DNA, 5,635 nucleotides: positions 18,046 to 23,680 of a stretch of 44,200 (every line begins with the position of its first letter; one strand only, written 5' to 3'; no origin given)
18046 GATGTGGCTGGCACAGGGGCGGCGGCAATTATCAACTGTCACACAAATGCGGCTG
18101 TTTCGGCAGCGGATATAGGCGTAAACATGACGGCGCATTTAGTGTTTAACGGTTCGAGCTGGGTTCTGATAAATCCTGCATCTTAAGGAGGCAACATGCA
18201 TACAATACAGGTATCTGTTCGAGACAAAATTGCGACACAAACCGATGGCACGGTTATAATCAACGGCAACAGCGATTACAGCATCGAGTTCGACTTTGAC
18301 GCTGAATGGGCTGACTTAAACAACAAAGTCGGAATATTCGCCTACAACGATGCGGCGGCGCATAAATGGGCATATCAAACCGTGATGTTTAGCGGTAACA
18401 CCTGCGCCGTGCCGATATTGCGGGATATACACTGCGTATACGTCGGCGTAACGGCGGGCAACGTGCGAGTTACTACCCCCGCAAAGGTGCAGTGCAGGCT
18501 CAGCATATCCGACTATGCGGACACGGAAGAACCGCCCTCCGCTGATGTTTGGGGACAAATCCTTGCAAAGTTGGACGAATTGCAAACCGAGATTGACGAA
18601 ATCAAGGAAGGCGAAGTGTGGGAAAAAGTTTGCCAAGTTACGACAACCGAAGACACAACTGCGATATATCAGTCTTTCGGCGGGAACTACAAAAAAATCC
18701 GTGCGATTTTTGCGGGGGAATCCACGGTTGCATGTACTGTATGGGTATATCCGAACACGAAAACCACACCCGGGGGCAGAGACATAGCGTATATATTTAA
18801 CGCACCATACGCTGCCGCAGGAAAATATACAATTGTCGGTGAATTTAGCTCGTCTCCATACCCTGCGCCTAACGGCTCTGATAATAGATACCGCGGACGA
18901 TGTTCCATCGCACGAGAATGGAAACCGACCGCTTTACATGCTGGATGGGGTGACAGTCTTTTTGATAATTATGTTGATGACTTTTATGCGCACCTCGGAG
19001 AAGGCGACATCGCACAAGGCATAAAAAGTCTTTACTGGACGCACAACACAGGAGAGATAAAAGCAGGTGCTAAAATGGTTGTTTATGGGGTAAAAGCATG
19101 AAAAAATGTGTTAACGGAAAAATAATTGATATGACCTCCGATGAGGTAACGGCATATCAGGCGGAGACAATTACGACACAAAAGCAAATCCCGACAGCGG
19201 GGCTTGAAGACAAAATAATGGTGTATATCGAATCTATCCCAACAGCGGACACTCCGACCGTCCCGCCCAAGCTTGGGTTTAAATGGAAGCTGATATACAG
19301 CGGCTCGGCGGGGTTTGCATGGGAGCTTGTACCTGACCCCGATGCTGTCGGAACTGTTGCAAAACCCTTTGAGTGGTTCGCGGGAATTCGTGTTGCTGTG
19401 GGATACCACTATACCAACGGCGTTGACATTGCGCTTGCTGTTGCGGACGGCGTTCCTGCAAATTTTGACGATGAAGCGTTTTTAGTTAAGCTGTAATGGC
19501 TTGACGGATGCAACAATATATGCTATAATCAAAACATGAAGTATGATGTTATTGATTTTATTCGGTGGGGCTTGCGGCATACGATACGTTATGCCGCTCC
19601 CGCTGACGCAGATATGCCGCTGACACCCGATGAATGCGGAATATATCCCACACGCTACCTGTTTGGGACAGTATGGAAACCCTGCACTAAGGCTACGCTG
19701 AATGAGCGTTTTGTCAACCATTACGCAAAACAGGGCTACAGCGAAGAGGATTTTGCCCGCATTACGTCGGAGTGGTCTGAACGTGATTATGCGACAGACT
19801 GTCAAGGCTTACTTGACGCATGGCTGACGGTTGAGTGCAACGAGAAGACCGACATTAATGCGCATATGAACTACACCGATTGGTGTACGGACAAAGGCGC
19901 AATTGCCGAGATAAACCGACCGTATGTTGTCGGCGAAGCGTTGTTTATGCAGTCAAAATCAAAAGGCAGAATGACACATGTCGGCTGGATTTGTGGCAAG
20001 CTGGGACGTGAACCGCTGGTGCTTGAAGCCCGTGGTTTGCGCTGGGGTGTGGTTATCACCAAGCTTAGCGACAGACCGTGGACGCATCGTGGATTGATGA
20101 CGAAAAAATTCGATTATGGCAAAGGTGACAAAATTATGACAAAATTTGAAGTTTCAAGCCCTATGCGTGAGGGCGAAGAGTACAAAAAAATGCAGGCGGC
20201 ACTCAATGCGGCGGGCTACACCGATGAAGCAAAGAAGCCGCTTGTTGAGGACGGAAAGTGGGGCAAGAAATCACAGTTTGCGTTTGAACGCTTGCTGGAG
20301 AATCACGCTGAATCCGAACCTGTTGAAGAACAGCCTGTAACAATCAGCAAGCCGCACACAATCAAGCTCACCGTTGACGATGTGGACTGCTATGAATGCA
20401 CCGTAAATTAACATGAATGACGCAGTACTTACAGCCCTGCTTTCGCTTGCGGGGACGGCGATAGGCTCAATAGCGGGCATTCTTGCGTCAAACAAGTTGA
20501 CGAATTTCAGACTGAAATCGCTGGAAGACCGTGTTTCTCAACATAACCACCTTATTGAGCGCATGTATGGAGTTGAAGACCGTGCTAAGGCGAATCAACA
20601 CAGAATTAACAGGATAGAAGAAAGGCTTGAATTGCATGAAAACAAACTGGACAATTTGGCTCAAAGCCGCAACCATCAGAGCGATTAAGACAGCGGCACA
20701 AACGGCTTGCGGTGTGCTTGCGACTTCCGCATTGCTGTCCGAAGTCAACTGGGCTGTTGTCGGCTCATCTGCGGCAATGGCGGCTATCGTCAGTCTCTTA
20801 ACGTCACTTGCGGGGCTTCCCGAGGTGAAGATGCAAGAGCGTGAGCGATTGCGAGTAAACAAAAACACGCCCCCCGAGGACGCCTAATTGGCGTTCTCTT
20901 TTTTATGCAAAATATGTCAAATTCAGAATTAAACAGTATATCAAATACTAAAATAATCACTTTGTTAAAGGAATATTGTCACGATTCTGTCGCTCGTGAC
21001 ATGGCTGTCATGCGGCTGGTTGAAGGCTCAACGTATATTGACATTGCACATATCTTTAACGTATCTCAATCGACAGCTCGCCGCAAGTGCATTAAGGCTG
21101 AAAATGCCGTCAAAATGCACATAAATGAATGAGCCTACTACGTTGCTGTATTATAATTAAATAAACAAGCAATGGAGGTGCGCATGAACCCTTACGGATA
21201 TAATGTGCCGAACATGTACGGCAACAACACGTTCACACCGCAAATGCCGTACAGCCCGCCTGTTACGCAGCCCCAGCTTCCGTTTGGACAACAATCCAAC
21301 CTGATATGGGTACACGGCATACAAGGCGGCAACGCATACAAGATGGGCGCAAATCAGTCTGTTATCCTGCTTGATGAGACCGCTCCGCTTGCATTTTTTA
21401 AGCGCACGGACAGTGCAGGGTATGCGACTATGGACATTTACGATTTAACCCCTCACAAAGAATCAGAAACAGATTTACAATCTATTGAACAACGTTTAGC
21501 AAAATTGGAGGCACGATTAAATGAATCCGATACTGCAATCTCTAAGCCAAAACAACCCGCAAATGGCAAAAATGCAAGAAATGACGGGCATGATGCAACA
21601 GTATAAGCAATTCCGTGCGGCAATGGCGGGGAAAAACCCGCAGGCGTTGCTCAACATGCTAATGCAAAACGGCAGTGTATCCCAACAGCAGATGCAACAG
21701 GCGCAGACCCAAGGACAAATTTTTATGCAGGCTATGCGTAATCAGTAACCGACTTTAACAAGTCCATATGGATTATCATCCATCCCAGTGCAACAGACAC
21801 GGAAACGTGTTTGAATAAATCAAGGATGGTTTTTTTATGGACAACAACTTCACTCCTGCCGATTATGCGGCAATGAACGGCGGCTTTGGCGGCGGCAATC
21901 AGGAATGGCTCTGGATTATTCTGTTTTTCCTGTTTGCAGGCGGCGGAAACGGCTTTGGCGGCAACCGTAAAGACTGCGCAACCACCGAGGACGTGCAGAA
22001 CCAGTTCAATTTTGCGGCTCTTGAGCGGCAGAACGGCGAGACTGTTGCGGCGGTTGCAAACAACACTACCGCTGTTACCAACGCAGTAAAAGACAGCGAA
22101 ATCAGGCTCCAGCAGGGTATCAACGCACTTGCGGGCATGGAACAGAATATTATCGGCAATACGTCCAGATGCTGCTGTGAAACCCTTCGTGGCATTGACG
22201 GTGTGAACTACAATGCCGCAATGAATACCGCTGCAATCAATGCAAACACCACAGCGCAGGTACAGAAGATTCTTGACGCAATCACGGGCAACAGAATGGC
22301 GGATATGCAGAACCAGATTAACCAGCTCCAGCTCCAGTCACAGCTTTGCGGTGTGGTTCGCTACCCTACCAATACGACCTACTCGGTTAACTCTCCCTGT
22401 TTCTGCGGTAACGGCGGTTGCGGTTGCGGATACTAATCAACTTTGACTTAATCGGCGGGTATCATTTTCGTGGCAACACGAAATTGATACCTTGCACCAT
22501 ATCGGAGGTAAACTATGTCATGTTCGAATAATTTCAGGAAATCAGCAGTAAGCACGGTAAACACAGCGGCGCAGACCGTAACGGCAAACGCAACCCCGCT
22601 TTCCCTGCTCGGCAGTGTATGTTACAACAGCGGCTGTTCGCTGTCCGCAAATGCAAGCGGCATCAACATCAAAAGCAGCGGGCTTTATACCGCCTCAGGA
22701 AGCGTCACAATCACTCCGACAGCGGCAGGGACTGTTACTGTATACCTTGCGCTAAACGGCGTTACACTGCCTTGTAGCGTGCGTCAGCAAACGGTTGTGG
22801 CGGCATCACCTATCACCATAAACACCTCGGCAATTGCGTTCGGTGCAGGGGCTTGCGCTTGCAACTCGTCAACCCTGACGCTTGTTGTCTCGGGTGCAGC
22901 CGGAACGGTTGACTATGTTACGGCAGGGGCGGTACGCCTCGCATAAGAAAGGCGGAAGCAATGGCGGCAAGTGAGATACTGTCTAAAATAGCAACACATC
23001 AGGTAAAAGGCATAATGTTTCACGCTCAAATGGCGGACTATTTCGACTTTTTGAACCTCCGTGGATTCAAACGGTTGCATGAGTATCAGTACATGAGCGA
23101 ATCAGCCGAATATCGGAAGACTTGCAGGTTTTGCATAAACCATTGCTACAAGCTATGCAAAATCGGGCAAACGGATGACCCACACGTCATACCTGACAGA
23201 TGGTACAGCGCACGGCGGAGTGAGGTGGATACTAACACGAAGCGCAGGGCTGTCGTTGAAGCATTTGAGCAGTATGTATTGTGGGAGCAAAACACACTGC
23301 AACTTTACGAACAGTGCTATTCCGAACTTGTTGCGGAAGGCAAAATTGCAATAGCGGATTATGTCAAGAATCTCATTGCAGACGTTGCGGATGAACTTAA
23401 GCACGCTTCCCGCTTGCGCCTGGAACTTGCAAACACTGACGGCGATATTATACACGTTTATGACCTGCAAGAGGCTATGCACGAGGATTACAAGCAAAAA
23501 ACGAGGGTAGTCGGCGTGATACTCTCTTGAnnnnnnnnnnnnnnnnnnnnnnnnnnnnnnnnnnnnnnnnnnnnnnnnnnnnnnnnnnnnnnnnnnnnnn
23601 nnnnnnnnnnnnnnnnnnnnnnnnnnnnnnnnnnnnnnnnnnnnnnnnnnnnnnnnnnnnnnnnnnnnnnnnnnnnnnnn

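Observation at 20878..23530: Terminator-insulated six-gene accessory module between the lysis and early genes, with a spore-coat or surface-fibre flavour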

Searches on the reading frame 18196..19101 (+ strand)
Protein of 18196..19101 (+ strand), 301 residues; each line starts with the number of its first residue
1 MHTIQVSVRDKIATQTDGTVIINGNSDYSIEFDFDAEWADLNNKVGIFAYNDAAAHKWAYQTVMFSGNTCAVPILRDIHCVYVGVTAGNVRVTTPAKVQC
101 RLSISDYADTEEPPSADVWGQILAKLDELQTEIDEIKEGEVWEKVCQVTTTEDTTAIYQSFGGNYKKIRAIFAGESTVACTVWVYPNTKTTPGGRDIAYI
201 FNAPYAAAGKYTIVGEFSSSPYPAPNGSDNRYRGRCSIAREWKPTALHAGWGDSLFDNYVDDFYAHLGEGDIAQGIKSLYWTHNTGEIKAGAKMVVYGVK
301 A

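Call 45: search_protein_families(library=phrogs, proteins=[window:18196-19101:+], max_evalue=0.001)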
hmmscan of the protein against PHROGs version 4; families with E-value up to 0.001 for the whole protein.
window:18196-19101:+ (301 aa): 1 family
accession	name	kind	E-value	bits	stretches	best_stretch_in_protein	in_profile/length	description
phrog_19695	-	unknown function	0.00025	22.3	1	1-129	1-130/164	-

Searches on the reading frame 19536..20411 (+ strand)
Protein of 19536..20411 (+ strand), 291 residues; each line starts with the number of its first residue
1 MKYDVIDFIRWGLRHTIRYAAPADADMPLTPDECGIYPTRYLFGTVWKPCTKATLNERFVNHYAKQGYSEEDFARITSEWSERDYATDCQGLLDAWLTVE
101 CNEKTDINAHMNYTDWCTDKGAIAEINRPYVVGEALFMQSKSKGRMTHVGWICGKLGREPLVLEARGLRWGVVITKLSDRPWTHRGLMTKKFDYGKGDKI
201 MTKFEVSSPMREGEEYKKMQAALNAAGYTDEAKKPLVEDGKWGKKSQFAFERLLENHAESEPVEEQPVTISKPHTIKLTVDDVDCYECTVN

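Call 4: search_protein_families(library=pfam, proteins=[window:19536-20411:+], max_evalue=1)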
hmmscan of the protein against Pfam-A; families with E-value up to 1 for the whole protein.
window:19536-20411:+ (291 aa): 0 families

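Call 5: search_protein_families(library=phrogs, proteins=[window:19536-20411:+], max_evalue=0.1)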
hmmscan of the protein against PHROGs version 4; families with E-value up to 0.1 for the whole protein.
window:19536-20411:+ (291 aa): 2 families
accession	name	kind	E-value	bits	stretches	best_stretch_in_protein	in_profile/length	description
phrog_2649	-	lysis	0.0001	23.2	1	188-256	156-218/261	endolysin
phrog_1493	-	lysis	0.013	15.7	1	202-251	241-283/394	endolysin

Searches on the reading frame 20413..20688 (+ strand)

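Call 4: search_protein_families(library=pfam, proteins=[window:20413-20688:+], max_evalue=1)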
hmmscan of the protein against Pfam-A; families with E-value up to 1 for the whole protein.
window:20413-20688:+ (91 aa): 4 families
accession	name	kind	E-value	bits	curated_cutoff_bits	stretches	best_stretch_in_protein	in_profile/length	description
PF19355.4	DUF5932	-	0.0094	16.2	23.7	1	16-83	45-107/111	Family of unknown function (DUF5932)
PF23991.1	DUF7310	-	0.02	15.8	40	1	33-82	4-49/83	Coiled-coil region of unknown function (DUF7310)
PF10779.14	XhlA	-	0.086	13.5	34.7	1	68-86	2-19/67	Haemolysin XhlA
PF01519.22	DUF16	-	0.14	13.1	40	0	59-88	30-59/104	Protein of unknown function DUF16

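Call 5: search_protein_families(library=phrogs, proteins=[window:20413-20688:+], max_evalue=0.1)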
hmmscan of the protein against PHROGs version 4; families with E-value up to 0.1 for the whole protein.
window:20413-20688:+ (91 aa): 12 families
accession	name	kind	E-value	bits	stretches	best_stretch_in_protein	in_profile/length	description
phrog_1863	-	unknown function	6.2e-12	46.3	1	5-71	3-94/97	-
phrog_462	-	other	7.4e-06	27.1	1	5-89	14-100/101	lipoprotein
phrog_1009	-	unknown function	2.9e-05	25.1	1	15-83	16-89/103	-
phrog_5851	-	unknown function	0.00023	22.1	1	26-73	19-63/64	-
phrog_12015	-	unknown function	0.00029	21.5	1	33-85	87-141/165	-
phrog_29110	-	unknown function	0.004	18.7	1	32-86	21-75/103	-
phrog_19911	-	unknown function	0.0066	17.4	1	33-76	24-67/73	-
phrog_6440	-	unknown function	0.013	16.5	1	35-91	34-90/186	-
phrog_3413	-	unknown function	0.019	16.3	0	61-79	41-59/106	-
phrog_3999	-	unknown function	0.026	15.7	1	7-73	11-83/107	-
phrog_18138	-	unknown function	0.043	15.3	1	12-85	13-87/95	-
phrog_10599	-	unknown function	0.055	14.7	1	36-72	51-87/92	-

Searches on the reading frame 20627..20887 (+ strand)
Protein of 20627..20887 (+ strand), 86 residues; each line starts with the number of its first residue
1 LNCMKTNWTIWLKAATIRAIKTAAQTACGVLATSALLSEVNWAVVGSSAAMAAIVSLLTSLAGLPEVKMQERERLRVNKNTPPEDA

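Call 4: search_protein_families(library=pfam, proteins=[window:20627-20887:+], max_evalue=1)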
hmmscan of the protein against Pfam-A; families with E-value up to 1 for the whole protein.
window:20627-20887:+ (86 aa): 1 family
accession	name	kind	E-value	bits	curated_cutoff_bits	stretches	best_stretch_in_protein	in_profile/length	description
PF16945.10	Phage_r1t_holin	-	2.5e-13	50.3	26.9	1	11-64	4-58/72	Putative lactococcus lactis phage r1t holin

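Call 5: search_protein_families(library=phrogs, proteins=[window:20627-20887:+], max_evalue=0.1)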
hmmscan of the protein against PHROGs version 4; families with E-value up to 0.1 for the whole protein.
window:20627-20887:+ (86 aa): 2 families
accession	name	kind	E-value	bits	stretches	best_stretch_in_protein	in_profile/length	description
phrog_443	-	lysis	7.7e-17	63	1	8-64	8-65/127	holin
phrog_342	-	head and packaging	0.071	12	1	18-70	351-408/1235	internal virion protein with endolysin domain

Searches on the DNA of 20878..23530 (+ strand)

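Call 6: search_dna_similar(query=window:20878-23530:+, collection=phages, mode=distant, max_rows=20)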
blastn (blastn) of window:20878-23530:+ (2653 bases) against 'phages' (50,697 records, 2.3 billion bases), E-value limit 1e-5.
Records with a match: 1; places in all: 1; records where one place covers at least 80% of the query: 0.
Best place of each record, by identity: 60-80% 1.
By first word of the organism name: Bacteriophage 1.
By host as written in the record: - 1.
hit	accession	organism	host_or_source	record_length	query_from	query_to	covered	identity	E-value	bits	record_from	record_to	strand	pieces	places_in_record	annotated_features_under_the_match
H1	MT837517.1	Bacteriophage sp.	human fecal samples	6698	1293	1474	7%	79.1%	1e-35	158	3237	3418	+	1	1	record has no annotation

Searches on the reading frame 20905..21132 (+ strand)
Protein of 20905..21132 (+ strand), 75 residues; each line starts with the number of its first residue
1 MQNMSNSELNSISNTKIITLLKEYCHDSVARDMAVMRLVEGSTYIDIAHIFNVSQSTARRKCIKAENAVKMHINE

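Call 4: search_protein_families(library=pfam, proteins=[window:20905-21132:+], max_evalue=1)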
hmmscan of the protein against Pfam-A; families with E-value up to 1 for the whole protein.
window:20905-21132:+ (75 aa): 11 families
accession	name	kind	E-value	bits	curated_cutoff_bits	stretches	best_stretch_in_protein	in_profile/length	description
PF13613.12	HTH_Tnp_4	-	1.9e-06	27.8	27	1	35-60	13-38/53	Helix-turn-helix of DDE superfamily endonuclease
PF15133.11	TASL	-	0.001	19.3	27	1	2-73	206-275/300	TLR adaptor interacting with SLC15A4 on the lysosome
PF04545.22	Sigma70_r4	-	0.005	16.8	24.1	1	35-61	14-40/50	Sigma-70, region 4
PF13518.12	HTH_28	-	0.0053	17.3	25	1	34-60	5-31/52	Helix-turn-helix domain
PF08281.18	Sigma70_r4_2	-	0.012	15.7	25.7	1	35-60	20-45/54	Sigma-70, region 4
PF13542.12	HTH_Tnp_ISL3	-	0.012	15.5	27.4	1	33-60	18-45/51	Helix-turn-helix domain of transposase family ISL3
PF02796.21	HTH_7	-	0.044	14.4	23.8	1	34-58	14-38/45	Helix-turn-helix domain of resolvase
PF13384.12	HTH_23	-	0.061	13.6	24.6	1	34-60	9-36/50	Homeodomain-like domain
PF08220.18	HTH_DeoR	-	0.091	13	21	1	46-71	19-44/57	DeoR-like helix-turn-helix domain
PF07638.17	Sigma70_ECF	-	0.11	12.8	21.1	1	23-62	135-172/185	ECF sigma factor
PF20432.4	Xre-like-HTH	-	0.17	12.6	25.8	1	35-66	15-46/63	Antitoxin Xre-like helix-turn-helix domain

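Call 5: search_protein_families(library=phrogs, proteins=[window:20905-21132:+], max_evalue=0.1)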
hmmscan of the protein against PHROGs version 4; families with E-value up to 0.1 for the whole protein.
window:20905-21132:+ (75 aa): 8 families
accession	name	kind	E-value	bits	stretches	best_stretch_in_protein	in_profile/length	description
phrog_1740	-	transcription regulation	0.00075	19.1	1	31-65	174-208/567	RNA polymerase sigma factor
phrog_36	-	transcription regulation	0.0013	19.4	1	31-65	145-179/220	transcriptional regulator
phrog_79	-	transcription regulation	0.0051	17.5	1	18-72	83-136/156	anti-termination protein Q-like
phrog_1558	-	unknown function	0.017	16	1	17-67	105-162/178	-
phrog_3512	-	transcription regulation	0.02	16.1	1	33-67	73-107/130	sigma factor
phrog_1190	-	transcription regulation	0.052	14.3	1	31-74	117-160/167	RNA polymerase sigma factor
phrog_4716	-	integration and excision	0.097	13.4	0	27-72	36-82/268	transposase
phrog_3910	-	transcription regulation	0.099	12.6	0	26-65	71-109/356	transcriptional regulator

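Call 8: search_protein_families(library=ncbifam, proteins=[window:20905-21132:+], max_evalue=1)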
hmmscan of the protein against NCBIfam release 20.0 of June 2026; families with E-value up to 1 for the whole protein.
window:20905-21132:+ (75 aa): 8 families
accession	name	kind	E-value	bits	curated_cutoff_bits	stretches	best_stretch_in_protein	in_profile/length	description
TIGR02937.1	sigma70-ECF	superfamily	0.0058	16.3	42.9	1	29-63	121-155/165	sigma-70 family RNA polymerase sigma factor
TIGR02939.1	RpoE_Sigma70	equivalog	0.012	15.6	236.15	1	32-73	145-186/190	RNA polymerase sigma factor RpoE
NF008888.0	PRK11922.1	equivalog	0.025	14.2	204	1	8-74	137-197/231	RNA polymerase sigma factor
NF009195.0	PRK12543.1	subfamily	0.028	13.9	197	1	3-73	110-178/192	RNA polymerase sigma factor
TIGR03001.1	Sig-70_gmx1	subfamily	0.035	13.4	154.6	1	31-71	165-207/244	RNA polymerase sigma-70 factor, Myxococcales family 1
NF005385.0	PRK06930.1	subfamily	0.056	13.1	136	1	31-75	120-164/170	positive control sigma-like factor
NF009179.0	PRK12527.1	equivalog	0.066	13.3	162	1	28-70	108-150/159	RNA polymerase sigma factor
NF033545.0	transpos_IS630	equivalog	0.1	12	100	1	32-63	2-34/299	IS630 family transposase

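Call 43: search_protein_families(library=padloc, proteins=[window:20905-21132:+], max_evalue=0.1)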
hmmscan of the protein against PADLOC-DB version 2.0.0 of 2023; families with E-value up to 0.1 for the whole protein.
window:20905-21132:+ (75 aa): 0 families
